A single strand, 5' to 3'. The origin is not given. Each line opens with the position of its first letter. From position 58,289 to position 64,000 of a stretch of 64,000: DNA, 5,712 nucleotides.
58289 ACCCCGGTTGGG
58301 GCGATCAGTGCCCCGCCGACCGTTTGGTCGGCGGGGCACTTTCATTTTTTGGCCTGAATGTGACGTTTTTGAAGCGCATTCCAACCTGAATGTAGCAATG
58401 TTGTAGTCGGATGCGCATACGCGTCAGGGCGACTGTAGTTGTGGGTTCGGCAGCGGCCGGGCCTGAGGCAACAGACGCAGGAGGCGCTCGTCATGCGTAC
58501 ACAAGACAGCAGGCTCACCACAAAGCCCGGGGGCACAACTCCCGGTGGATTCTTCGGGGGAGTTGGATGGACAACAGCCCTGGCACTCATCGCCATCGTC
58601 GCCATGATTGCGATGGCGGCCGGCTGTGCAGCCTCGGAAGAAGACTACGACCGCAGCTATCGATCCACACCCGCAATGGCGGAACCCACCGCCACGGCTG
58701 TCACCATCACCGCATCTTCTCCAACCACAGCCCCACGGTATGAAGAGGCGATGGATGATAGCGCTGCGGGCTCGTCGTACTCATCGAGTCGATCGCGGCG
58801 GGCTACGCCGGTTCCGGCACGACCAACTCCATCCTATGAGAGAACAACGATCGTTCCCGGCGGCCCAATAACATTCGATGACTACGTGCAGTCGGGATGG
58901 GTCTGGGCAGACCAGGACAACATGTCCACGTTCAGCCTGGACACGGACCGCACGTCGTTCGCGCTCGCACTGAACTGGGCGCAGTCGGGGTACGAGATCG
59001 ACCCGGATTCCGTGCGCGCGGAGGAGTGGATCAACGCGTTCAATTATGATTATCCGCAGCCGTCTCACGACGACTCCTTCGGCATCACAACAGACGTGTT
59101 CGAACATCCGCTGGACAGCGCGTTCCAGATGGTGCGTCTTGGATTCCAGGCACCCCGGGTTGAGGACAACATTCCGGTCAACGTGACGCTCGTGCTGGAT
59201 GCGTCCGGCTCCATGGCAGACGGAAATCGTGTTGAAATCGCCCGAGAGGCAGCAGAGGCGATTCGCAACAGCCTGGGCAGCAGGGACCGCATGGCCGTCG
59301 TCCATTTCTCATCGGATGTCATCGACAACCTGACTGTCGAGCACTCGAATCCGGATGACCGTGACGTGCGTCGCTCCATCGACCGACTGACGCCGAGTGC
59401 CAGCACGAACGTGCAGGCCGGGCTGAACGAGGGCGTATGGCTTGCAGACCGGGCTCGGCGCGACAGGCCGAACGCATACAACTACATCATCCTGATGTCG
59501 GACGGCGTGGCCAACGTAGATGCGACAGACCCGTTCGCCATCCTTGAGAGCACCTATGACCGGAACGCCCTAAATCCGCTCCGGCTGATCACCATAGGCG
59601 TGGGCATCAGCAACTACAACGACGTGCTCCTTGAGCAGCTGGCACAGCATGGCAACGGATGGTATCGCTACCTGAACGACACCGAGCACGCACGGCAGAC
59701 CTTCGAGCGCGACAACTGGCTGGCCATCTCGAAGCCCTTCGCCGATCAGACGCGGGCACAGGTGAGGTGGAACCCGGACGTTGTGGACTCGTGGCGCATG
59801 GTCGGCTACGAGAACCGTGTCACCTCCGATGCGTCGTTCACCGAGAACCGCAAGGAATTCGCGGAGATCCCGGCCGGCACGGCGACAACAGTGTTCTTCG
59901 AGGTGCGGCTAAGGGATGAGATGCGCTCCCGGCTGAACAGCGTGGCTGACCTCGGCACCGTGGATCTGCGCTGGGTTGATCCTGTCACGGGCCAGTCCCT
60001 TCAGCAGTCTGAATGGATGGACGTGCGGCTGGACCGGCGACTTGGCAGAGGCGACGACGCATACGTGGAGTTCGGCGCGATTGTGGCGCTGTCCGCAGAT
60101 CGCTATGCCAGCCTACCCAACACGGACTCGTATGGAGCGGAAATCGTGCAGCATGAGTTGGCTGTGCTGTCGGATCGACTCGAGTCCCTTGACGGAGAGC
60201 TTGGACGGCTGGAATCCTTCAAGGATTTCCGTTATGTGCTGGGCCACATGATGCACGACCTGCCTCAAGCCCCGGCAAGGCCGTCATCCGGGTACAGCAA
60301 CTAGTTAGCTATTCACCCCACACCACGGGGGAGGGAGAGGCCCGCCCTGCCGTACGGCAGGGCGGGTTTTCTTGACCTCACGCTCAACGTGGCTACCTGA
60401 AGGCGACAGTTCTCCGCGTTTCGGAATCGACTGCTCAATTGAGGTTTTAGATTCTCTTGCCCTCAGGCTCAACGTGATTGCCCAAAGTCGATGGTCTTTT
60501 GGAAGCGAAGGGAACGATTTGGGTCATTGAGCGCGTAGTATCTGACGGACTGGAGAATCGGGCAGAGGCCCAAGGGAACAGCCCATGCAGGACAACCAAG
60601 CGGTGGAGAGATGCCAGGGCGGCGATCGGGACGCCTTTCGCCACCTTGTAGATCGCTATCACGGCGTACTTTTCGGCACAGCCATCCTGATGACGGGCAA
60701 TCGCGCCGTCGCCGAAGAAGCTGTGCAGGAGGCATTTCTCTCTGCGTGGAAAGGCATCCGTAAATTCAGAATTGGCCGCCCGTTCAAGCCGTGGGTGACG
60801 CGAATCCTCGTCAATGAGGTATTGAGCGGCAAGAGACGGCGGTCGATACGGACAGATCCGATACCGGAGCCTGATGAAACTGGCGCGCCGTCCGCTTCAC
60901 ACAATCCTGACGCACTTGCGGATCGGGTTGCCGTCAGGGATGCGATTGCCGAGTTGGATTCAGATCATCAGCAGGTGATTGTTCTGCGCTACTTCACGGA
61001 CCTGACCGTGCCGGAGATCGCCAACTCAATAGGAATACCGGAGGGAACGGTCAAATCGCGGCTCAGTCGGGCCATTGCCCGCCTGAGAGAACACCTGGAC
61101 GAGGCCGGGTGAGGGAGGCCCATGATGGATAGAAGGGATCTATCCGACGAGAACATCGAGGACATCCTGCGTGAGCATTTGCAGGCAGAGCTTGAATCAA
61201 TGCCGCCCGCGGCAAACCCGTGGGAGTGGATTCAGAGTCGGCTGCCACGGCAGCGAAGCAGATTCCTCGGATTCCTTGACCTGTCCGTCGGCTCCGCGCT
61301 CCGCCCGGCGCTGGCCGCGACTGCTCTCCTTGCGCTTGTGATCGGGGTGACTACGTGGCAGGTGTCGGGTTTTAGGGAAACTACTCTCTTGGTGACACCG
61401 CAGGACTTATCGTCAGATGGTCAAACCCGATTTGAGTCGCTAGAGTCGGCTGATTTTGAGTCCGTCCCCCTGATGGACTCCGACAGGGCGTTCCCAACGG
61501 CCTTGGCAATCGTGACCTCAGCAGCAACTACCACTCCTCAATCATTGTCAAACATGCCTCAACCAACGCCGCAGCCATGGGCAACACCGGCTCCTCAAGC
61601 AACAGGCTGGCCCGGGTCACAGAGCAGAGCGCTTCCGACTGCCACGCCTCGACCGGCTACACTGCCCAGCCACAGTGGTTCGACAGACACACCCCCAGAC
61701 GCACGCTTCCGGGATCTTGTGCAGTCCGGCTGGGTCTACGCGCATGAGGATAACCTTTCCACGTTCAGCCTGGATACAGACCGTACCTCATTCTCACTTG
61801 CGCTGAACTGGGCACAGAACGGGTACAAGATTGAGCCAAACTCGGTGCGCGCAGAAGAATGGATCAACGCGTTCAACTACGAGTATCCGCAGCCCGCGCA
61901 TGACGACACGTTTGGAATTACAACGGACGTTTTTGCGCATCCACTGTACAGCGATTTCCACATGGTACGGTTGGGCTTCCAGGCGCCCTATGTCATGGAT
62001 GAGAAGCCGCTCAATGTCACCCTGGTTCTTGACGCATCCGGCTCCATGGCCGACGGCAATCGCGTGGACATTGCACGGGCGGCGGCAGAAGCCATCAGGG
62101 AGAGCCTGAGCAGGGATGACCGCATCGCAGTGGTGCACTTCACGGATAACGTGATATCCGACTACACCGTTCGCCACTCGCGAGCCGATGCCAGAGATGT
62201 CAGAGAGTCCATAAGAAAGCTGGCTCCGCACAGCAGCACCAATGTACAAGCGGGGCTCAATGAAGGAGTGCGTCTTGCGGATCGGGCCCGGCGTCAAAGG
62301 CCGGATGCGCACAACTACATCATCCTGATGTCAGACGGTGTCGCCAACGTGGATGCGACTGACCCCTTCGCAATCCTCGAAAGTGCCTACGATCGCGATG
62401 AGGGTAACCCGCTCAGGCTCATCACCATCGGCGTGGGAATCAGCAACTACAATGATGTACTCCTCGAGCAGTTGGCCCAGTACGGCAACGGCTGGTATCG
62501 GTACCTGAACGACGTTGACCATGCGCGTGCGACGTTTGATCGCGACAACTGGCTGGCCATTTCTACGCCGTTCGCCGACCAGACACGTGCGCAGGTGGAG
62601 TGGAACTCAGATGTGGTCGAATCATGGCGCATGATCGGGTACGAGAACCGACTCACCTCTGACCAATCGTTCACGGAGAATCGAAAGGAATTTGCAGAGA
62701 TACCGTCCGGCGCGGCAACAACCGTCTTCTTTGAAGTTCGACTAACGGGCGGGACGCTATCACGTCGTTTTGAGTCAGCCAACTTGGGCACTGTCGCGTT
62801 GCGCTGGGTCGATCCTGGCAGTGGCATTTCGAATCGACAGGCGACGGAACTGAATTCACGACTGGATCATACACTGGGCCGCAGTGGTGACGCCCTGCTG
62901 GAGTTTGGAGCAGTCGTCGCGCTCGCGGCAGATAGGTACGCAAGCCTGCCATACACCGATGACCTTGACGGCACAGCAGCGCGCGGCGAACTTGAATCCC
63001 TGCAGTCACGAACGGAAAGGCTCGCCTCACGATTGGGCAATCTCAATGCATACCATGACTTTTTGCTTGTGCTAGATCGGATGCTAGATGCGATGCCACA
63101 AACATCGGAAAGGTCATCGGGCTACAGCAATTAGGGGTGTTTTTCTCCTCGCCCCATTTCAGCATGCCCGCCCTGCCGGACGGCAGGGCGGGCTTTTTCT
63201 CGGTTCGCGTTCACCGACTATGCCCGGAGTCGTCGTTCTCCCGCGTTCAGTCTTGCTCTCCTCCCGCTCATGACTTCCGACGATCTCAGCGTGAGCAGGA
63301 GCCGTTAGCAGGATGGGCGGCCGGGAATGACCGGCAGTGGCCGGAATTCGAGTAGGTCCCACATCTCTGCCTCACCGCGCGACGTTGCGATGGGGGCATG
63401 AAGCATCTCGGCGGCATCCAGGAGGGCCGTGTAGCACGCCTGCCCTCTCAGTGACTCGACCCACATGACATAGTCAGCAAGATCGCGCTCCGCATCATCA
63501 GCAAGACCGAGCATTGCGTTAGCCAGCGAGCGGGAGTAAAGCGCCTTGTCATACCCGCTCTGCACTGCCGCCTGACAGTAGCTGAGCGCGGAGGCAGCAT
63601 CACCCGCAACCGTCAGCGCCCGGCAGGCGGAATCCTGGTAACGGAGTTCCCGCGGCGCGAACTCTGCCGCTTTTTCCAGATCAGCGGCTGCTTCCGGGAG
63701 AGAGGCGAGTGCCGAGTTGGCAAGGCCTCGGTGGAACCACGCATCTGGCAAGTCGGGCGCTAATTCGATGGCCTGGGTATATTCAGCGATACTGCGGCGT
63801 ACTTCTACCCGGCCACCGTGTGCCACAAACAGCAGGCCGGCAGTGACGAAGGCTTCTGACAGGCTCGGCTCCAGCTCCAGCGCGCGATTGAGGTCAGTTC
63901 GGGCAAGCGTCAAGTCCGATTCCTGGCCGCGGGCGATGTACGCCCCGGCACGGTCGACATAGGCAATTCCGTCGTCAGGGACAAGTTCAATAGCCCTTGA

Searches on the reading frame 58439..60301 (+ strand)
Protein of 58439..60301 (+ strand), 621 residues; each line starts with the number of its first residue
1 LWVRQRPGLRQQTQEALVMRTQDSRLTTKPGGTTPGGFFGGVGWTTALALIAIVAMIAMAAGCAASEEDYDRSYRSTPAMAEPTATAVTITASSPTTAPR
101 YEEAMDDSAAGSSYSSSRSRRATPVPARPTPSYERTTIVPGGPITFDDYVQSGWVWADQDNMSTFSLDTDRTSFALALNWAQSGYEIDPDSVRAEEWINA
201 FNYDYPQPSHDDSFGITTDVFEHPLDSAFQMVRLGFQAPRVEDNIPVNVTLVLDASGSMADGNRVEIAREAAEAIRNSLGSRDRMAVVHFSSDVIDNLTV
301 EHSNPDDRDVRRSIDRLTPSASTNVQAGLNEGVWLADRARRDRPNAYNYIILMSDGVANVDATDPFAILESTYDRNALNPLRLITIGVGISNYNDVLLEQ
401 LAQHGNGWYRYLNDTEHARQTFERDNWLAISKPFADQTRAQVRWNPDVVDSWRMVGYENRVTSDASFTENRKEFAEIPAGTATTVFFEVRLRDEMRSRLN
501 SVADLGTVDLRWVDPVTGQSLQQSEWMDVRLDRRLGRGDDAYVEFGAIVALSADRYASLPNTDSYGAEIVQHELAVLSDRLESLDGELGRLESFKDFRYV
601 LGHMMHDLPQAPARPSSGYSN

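Call 32: search_protein_families(library=pfam, proteins=[window:58439-60301:+], max_evalue=0.001)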
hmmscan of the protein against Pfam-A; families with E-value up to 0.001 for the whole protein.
window:58439-60301:+ (621 aa): 5 families
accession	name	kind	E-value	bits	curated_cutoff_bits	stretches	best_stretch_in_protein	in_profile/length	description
PF12450.13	vWF_A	-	7.3e-19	68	25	1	146-233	7-94/94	von Willebrand factor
PF00092.34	VWA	-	3.9e-14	53.7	23.8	1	248-415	1-165/174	von Willebrand factor type A domain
PF12034.13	YfbK_C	-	1.4e-12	48.6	25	1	435-529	7-95/184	Uncharacterized protein YfbK, C-terminal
PF13519.12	VWA_2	-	2.1e-11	44.8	27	1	250-356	2-106/107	von Willebrand factor type A domain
PF13768.12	VWA_3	-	5.8e-08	33.4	27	1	248-410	2-154/155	von Willebrand factor type A domain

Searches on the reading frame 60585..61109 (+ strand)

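Call 32: search_protein_families(library=pfam, proteins=[window:60585-61109:+], max_evalue=0.001)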
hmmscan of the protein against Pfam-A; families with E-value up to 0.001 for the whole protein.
window:60585-61109:+ (175 aa): 4 families
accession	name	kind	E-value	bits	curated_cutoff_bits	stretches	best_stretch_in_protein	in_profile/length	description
PF04545.22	Sigma70_r4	-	8.2e-16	57.7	24.1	1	120-169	1-50/50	Sigma-70, region 4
PF04542.20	Sigma70_r2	-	8.6e-15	54.7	24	1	21-87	1-69/71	Sigma-70 region 2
PF08281.18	Sigma70_r4_2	-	7.6e-14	51.5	25.7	1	115-167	2-54/54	Sigma-70, region 4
PF07638.17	Sigma70_ECF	-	9.7e-05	22.8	21.1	1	109-172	121-184/185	ECF sigma factor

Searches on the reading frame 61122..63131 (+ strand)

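Call 32: search_protein_families(library=pfam, proteins=[window:61122-63131:+], max_evalue=0.001)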
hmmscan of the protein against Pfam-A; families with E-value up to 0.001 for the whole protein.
window:61122-63131:+ (670 aa): 5 families
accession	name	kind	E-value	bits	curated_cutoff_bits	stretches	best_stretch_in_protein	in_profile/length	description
PF12450.13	vWF_A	-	1.3e-18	67.2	25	1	194-282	5-93/94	von Willebrand factor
PF00092.34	VWA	-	1.3e-14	55.3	23.8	1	298-456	1-155/174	von Willebrand factor type A domain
PF12034.13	YfbK_C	-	7.7e-14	52.7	25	1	485-614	7-149/184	Uncharacterized protein YfbK, C-terminal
PF13519.12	VWA_2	-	3e-12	47.6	27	1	300-406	2-106/107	von Willebrand factor type A domain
PF13768.12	VWA_3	-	2.3e-09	37.9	27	1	298-460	2-154/155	von Willebrand factor type A domain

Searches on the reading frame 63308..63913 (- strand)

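Call 32: search_protein_families(library=pfam, proteins=[window:63308-63913:-], max_evalue=0.001)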
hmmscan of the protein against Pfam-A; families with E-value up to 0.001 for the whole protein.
window:63308-63913:- (202 aa): 6 families
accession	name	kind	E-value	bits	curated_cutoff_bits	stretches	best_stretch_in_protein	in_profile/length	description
PF13414.12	TPR_11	-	7e-10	38.9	26.8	1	41-66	13-38/42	TPR repeat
PF07719.23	TPR_2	-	1.7e-05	25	27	0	56-88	1-33/34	Tetratricopeptide repeat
PF00515.34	TPR_1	-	6.8e-05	23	27.8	0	56-87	1-32/34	Tetratricopeptide repeat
PF13181.12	TPR_8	-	8e-05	22.9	25.7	0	57-87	2-32/34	Tetratricopeptide repeat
PF13371.12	TPR_9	-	0.00025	21.5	35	1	47-88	20-61/73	Tetratricopeptide repeat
PF13431.12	TPR_17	-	0.00029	21.3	24.4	0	45-74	2-31/34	Tetratricopeptide repeat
